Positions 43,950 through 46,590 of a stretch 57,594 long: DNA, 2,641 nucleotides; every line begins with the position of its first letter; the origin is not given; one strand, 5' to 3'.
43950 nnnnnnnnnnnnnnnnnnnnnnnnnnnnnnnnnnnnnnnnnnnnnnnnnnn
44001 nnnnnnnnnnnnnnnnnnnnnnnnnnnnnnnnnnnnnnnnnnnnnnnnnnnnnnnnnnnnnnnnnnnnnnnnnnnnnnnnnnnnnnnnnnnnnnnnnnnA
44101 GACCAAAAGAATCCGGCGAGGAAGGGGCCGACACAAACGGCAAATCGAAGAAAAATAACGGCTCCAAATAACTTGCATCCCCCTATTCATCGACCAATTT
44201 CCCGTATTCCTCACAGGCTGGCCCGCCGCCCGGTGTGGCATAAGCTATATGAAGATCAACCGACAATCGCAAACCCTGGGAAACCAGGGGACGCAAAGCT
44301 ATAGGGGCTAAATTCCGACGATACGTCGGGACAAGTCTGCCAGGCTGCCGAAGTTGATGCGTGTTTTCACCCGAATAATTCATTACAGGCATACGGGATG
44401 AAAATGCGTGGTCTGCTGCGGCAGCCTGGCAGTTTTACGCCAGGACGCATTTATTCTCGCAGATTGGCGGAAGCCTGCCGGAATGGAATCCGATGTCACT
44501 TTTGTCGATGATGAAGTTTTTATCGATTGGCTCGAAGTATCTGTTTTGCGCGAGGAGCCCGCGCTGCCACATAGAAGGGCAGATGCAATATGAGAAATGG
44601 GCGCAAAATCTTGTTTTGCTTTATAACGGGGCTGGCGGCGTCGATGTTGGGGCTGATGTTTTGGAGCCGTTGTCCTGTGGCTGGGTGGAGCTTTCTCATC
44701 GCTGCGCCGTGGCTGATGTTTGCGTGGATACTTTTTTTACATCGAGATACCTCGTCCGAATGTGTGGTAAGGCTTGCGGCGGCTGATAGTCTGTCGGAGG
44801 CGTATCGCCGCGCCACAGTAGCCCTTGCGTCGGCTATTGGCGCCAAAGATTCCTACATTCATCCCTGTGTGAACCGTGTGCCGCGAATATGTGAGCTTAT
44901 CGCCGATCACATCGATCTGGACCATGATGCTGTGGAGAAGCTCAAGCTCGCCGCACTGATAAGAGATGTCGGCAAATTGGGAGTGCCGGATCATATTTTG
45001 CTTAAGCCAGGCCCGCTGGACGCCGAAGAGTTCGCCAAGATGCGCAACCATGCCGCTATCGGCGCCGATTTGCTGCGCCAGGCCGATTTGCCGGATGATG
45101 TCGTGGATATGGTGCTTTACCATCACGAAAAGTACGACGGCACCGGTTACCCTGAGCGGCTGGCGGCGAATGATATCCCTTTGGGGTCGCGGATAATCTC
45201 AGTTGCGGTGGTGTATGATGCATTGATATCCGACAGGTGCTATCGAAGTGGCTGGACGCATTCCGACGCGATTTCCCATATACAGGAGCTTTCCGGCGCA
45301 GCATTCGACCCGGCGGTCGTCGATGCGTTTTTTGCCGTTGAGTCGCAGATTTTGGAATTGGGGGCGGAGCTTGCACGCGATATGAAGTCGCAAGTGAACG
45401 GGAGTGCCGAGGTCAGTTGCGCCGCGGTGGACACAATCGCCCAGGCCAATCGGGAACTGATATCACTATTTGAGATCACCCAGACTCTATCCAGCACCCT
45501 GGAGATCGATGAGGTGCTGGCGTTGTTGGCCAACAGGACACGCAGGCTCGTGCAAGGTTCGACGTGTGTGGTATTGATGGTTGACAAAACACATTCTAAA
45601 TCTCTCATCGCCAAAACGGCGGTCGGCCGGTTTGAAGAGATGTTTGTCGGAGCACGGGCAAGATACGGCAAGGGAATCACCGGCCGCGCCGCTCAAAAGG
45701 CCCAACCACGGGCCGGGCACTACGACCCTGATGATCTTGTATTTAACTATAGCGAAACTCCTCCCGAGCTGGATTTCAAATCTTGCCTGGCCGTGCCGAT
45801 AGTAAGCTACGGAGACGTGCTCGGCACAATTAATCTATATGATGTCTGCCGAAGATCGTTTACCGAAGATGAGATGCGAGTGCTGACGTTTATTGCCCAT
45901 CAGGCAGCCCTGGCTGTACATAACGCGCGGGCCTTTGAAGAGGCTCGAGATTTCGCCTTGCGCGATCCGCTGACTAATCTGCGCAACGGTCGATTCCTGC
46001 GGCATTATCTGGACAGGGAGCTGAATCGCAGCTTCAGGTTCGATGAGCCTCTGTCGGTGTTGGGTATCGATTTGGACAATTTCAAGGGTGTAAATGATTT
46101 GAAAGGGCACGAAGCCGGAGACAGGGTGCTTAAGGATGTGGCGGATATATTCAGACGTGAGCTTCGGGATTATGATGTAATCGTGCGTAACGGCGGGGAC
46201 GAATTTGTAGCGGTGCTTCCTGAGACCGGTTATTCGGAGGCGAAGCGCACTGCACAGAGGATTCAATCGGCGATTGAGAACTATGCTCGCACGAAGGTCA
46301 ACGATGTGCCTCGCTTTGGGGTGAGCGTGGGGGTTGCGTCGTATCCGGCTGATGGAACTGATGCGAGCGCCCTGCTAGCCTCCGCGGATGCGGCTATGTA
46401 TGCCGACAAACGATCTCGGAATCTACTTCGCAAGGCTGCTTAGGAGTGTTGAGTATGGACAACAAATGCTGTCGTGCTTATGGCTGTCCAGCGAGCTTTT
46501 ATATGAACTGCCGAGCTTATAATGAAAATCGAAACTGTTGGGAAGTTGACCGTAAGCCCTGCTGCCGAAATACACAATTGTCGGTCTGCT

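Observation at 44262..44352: Second, paralogous c-di-GMP-I aptamer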

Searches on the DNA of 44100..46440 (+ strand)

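Call 4: search_rna_families(source=window, start=44100, end=44700, threshold=evalue, max_evalue=10, show_alignments=3)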
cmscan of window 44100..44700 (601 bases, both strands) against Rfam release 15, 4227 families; matches with E-value up to 10: 4.
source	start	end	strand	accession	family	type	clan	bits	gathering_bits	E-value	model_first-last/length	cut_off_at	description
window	44258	44352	+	RF01051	c-di-GMP-I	Cis-reg; riboswitch;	CL00126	64.8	35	2e-12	1-87/87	no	c-di-GMP-I riboswitch aptamer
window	44338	44433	+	RF03716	mir-7131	Gene; miRNA;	-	22.4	74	0.053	1-84/84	no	mir-7131 microRNA precursor family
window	44339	44430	+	RF00864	mir-BART20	Gene; miRNA;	-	18.3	70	0.84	1-81/81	no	mir-BART20 microRNA precursor family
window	44334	44434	+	RF00730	mir-277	Gene; miRNA;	-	18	43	0.18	1-90/90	no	mir-277 microRNA precursor family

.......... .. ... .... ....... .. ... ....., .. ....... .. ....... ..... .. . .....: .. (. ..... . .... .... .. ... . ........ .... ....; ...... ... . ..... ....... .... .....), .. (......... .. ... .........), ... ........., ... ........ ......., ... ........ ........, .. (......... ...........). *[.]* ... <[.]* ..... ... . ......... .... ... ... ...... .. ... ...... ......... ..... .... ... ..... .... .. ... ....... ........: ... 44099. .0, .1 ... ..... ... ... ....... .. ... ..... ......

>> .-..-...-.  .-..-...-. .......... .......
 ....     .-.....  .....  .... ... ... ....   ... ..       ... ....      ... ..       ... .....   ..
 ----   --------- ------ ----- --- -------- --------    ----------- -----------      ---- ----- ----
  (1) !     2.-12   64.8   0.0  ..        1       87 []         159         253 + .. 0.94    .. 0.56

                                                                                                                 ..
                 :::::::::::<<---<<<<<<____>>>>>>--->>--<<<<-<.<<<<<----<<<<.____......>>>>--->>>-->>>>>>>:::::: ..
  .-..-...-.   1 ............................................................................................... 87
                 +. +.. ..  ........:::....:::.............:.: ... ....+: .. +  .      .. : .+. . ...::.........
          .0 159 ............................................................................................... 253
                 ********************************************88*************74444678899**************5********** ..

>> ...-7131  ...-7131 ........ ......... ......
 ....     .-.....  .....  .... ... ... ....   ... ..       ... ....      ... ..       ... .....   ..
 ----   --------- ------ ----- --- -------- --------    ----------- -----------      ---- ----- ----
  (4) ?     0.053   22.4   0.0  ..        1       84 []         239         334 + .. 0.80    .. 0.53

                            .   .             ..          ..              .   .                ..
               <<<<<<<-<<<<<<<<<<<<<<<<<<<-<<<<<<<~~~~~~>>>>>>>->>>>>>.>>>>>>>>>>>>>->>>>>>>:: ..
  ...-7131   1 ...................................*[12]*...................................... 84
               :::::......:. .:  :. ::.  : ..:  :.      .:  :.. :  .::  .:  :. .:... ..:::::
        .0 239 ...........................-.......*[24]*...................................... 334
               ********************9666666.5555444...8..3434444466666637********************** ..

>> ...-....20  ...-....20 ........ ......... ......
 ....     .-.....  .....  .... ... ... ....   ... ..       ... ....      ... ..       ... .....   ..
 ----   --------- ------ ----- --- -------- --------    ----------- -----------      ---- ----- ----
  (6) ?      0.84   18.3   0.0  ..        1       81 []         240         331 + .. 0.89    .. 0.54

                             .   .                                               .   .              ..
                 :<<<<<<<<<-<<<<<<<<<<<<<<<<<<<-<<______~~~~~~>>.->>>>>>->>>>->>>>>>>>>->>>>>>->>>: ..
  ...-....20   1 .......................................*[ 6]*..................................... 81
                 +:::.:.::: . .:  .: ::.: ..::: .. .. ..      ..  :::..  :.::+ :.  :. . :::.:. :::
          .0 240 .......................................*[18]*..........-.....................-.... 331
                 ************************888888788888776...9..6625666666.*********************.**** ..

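Call 13: search_rna_families(sources=[L001, L002, L004, L005, L006, L007, L008, L009, L010, L011, L012, L013, L014, L015, L016, L025, L026, L053, L055], threshold=gathering)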
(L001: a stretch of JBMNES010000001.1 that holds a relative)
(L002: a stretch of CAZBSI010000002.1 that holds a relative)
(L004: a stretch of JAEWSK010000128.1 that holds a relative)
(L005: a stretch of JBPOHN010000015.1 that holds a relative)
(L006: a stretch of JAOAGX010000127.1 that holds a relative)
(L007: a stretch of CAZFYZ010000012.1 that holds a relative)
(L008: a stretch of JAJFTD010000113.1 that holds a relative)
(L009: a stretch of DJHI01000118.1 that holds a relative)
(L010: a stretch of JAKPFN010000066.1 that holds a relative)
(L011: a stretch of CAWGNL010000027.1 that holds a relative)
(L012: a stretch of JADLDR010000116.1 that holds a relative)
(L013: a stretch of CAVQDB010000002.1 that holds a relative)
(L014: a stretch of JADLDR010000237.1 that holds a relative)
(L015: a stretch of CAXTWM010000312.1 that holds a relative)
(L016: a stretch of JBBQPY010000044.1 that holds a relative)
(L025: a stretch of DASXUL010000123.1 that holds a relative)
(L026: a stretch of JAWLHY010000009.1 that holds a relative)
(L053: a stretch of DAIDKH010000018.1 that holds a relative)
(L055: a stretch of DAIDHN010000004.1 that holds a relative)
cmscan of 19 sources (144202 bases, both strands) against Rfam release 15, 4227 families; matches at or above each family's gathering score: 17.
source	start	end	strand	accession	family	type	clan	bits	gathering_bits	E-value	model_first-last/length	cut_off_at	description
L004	2456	2545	+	RF01051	c-di-GMP-I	Cis-reg; riboswitch;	CL00126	82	35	3e-14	1-87/87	no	c-di-GMP-I riboswitch aptamer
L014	2910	2994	+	RF01051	c-di-GMP-I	Cis-reg; riboswitch;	CL00126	81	35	5.2e-14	1-87/87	no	c-di-GMP-I riboswitch aptamer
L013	2511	2599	+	RF01051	c-di-GMP-I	Cis-reg; riboswitch;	CL00126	79.9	35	9.5e-14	1-87/87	no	c-di-GMP-I riboswitch aptamer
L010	192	280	+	RF01051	c-di-GMP-I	Cis-reg; riboswitch;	CL00126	79.3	35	1.4e-13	1-87/87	no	c-di-GMP-I riboswitch aptamer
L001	2531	2622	+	RF01051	c-di-GMP-I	Cis-reg; riboswitch;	CL00126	76.5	35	6.5e-13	1-87/87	no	c-di-GMP-I riboswitch aptamer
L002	2547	2638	+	RF01051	c-di-GMP-I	Cis-reg; riboswitch;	CL00126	76.3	35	7.3e-13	1-87/87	no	c-di-GMP-I riboswitch aptamer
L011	2504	2594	+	RF01051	c-di-GMP-I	Cis-reg; riboswitch;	CL00126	75.6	35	1.1e-12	1-87/87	no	c-di-GMP-I riboswitch aptamer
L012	4761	4848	+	RF01051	c-di-GMP-I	Cis-reg; riboswitch;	CL00126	75.1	35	1.4e-12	1-87/87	no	c-di-GMP-I riboswitch aptamer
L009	2470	2558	+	RF01051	c-di-GMP-I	Cis-reg; riboswitch;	CL00126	74.6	35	1.9e-12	1-87/87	no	c-di-GMP-I riboswitch aptamer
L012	4870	4961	+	RF01051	c-di-GMP-I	Cis-reg; riboswitch;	CL00126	74.2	35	2.4e-12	1-87/87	no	c-di-GMP-I riboswitch aptamer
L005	2499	2619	+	RF01051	c-di-GMP-I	Cis-reg; riboswitch;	CL00126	73.9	35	2.8e-12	1-87/87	no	c-di-GMP-I riboswitch aptamer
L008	2489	2578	+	RF01051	c-di-GMP-I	Cis-reg; riboswitch;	CL00126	72.7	35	5.6e-12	1-87/87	no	c-di-GMP-I riboswitch aptamer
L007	2419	2509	+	RF01051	c-di-GMP-I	Cis-reg; riboswitch;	CL00126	68.6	35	5.6e-11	1-87/87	no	c-di-GMP-I riboswitch aptamer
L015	3313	3399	+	RF03167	c-di-GMP-I-GGC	Cis-reg; riboswitch;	CL00126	66.7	59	3.3e-13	1-80/80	no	c-di-GMP-I-GGC riboswitch aptamer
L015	5803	5892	+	RF03167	c-di-GMP-I-GGC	Cis-reg; riboswitch;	CL00126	65.4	59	7.3e-13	1-80/80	no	c-di-GMP-I-GGC riboswitch aptamer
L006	256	366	+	RF01051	c-di-GMP-I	Cis-reg; riboswitch;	CL00126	55.6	35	8.2e-08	1-87/87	no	c-di-GMP-I riboswitch aptamer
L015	5646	5735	+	RF01051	c-di-GMP-I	Cis-reg; riboswitch;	CL00126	54.6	35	1.4e-07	1-87/87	no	c-di-GMP-I riboswitch aptamer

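Call 33: build_rna_model(alignment_id=A2, structure=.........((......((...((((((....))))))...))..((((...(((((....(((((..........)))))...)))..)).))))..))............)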
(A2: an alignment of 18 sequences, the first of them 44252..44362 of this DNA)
Model R1 built from alignment A2 (18 sequences, 112 columns); structure: as given.
model positions 108; base pairs 24; branch points 1; effective number of sequences 1.65; information 0.589 bits per position. Calibrated on 0.2 Mb of random sequence (short: E-values are rough).
structure used (alignment columns):
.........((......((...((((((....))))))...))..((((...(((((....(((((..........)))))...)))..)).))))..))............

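Call 35: search_with_rna_model(model_id=R1, sources=[window, L001, L002, L003, L004, L005, L006, L007, L008, L009, L010, L011, L012, L013, L014, L015, L016, L025, L026, L053, L055, L061, L081, L161, L162, L165, L166, L167, L168, L169, L170, L171, L172, L173, L174], max_evalue=0.01, make_alignment=true)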
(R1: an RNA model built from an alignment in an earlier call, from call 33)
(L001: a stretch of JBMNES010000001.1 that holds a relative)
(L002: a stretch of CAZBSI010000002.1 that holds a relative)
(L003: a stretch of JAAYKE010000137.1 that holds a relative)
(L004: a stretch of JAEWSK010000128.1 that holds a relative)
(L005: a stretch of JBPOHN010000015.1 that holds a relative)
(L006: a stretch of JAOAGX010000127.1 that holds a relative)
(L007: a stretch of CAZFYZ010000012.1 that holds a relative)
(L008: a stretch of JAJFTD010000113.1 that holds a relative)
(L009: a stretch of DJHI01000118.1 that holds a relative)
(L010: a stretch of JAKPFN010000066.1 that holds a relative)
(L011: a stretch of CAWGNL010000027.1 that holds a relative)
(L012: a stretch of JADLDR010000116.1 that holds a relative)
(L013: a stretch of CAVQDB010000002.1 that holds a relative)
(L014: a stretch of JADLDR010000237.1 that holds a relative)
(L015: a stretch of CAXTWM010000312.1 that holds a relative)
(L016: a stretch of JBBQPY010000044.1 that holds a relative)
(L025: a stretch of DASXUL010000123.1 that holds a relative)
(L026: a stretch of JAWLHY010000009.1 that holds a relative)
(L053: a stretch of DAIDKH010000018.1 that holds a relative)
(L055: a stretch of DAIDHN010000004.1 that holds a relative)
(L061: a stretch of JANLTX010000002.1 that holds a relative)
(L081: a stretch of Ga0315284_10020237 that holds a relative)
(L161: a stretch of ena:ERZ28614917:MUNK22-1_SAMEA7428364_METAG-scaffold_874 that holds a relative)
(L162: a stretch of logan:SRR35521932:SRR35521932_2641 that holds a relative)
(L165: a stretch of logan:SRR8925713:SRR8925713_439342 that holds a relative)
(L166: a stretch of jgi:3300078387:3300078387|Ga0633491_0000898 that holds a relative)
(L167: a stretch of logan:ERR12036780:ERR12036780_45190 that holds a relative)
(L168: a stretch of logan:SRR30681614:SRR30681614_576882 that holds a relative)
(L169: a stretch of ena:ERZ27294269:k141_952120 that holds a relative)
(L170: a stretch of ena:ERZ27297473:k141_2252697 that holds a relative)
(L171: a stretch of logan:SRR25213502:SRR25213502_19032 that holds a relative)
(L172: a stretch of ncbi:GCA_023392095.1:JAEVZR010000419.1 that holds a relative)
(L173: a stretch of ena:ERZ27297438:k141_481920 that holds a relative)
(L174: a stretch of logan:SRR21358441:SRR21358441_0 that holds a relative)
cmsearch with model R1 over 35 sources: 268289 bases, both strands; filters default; matches with E-value up to 0.01: 32.
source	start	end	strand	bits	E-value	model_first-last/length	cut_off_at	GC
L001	2525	2632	+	120.5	5e-31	1-108/108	no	0.54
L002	2541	2648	+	118.4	1.9e-30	1-108/108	no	0.52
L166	1041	1149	+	116.1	8.6e-30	1-108/108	no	0.59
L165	1136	1243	+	114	3.4e-29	1-108/108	no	0.54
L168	1035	1142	+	112.8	7.2e-29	1-108/108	no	0.58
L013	2505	2609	+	110.4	3.4e-28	1-108/108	no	0.58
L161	1163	1273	+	109.9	4.6e-28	1-108/108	no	0.53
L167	1043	1151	+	109.3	6.7e-28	1-108/108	no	0.61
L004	2450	2555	+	108.7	9.9e-28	1-108/108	no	0.53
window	44252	44362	+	108.4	1.2e-27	1-108/108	no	0.54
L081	891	998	+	107.9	1.7e-27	1-108/108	no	0.63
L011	2498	2604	+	104.8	1.2e-26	1-108/108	no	0.54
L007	2413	2519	+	104.6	1.4e-26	1-108/108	no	0.59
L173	982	1087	+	101.9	8e-26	1-108/108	no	0.55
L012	4864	4971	+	100.2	2.5e-25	1-108/108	no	0.61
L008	2483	2588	+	99.8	3.3e-25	1-108/108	no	0.6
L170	163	311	+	99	5.4e-25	1-108/108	no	0.63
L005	2493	2629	+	98.1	9.9e-25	1-108/108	no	0.6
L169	955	1078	+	97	2e-24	1-108/108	no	0.61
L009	2465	2568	+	94.5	1e-23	1-108/108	no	0.55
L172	910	1060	+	93.7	1.7e-23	1-108/108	no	0.6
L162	1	87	+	86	2.3e-21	22-108/108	5'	0.55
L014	2904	3004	+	83.3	1.4e-20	1-108/108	no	0.56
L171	1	99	+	82.4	2.4e-20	19-108/108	5'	0.6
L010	186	290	+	80.6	7.7e-20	1-108/108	no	0.5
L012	4755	4858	+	72.1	1.9e-17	1-108/108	no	0.56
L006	250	376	+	67.6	3.6e-16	1-108/108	no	0.58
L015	3306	3408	+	66.7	6.3e-16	1-108/108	no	0.71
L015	5796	5901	+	62.3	1.1e-14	1-108/108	no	0.68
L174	1237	1328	+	50.8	1.9e-11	1-108/108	no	0.48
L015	5640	5745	+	45.3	6.6e-10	1-108/108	no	0.75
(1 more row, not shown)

Alignment A3: 32 matches aligned to the model, 185 columns, each read 5' to 3' on its own strand. Consensus structure (alignment columns), stored with it:
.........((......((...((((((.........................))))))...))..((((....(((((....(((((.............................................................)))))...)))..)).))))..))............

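Call 61: search_with_rna_model(model_id=R1, sources=[L017, L018, L019, L020, L021, L022, L023, L024, L027, L028, L029, L030, L031, L032, L033, L034, L035, L036, L037, L038, L039, L040, L041, L042, L043, L044, L045, L046, L047, L048, L049, L050, L051, L052, L054, L056, L057, L058, L059, L060, L062, L063, L064, L065, L066, L067, L068, L069, L070, L071, L072, L073, L074, L075, L076, L077, L078, L079, L080, L082, L083, L084, L085, L086, L087, L088, L089, L090, L091, L092, L093, L094, L095, L096, L097, L098, L099, L100, L101, L102, L103, L104, L105, L106, L107, L108, L109, L110, L111, L112, L113, L114, L115, L116, L117, L118, L119, L120, L121, L122], max_evalue=0.001, make_alignment=true)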
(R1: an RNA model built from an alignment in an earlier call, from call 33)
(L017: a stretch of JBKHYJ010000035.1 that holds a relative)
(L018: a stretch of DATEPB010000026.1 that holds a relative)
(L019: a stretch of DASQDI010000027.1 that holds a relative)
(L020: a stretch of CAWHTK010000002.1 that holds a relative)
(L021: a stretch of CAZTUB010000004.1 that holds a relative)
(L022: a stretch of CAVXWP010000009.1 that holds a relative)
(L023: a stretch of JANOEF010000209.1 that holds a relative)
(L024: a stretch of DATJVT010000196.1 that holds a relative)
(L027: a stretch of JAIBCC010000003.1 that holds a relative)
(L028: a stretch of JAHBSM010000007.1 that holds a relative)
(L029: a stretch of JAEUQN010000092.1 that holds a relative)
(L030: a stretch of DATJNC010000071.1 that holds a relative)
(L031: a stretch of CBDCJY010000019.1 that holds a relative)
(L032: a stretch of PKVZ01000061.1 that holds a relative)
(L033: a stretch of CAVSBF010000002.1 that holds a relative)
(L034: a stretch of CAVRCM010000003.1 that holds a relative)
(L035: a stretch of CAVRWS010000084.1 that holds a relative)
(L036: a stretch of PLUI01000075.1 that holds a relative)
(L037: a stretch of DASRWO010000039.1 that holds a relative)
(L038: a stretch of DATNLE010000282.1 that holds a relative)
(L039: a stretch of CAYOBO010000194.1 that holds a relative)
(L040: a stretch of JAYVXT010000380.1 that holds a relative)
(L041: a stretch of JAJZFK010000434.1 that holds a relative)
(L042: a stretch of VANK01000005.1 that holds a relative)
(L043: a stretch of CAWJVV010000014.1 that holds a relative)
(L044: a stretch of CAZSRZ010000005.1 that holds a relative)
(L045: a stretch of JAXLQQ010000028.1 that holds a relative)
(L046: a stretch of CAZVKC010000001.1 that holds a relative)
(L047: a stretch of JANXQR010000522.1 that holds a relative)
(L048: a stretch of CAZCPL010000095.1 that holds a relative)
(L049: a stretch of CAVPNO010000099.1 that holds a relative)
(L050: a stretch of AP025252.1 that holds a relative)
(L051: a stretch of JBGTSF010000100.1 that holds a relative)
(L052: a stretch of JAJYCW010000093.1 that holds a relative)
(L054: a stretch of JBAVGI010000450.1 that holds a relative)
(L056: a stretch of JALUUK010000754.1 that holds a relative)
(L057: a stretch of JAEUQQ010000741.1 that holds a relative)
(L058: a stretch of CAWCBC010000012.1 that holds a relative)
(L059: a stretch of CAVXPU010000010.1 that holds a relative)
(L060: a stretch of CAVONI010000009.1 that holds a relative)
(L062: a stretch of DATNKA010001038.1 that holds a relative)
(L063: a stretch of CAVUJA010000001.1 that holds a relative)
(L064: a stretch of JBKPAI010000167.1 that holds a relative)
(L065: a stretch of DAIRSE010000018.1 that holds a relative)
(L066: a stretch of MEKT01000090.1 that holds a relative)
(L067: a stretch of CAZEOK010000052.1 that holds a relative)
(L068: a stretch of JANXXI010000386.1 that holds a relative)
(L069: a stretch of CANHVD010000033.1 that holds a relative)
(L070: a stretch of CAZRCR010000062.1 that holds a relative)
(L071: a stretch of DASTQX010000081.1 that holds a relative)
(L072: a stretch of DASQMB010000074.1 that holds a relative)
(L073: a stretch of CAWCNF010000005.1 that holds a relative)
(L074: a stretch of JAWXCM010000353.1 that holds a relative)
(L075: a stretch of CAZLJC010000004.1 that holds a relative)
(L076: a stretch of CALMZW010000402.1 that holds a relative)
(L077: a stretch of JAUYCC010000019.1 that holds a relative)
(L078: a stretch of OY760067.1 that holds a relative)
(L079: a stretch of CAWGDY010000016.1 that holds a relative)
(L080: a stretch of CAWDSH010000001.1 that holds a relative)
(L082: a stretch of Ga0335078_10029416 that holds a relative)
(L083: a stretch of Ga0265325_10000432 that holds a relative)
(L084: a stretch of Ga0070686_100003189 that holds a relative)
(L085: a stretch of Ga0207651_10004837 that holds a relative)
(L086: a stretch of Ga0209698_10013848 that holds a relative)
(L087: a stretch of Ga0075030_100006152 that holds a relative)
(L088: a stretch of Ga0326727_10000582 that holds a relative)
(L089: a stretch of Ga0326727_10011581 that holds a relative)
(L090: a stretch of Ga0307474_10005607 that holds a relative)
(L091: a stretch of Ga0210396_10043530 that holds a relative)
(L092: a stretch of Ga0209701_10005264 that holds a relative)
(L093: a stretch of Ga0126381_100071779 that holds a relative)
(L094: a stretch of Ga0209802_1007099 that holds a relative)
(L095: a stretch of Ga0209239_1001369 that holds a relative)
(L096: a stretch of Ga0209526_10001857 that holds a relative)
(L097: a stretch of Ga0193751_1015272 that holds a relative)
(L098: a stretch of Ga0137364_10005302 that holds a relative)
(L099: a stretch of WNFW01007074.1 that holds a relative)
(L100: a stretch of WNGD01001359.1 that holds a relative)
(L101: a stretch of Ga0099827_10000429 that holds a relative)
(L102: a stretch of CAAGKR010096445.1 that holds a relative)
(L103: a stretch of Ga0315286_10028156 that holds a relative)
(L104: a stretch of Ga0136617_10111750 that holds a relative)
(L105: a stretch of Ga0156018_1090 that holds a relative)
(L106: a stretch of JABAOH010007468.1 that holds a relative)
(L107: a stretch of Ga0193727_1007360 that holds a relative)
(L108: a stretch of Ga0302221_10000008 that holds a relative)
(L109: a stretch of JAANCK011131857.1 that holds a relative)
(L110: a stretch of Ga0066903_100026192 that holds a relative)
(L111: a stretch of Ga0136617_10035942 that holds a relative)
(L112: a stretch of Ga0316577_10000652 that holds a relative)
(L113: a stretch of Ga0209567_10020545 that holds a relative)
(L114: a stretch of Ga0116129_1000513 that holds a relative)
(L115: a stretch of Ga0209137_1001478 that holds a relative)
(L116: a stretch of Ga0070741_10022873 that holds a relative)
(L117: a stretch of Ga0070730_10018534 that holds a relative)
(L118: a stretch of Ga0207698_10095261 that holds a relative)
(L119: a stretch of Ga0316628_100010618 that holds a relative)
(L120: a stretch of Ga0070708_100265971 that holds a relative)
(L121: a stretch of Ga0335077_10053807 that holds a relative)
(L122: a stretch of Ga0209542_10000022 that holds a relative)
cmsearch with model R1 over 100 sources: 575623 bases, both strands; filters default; matches with E-value up to 0.001: 3.
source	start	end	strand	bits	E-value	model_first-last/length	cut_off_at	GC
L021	59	165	+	43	6.3e-09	1-108/108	no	0.5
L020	1556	1655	+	33.2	3.5e-06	1-108/108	no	0.55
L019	2539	2643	+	31.2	1.3e-05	1-108/108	no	0.52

Alignment A5: 3 matches aligned to the model, 127 columns, each read 5' to 3' on its own strand. Consensus structure (alignment columns), stored with it:
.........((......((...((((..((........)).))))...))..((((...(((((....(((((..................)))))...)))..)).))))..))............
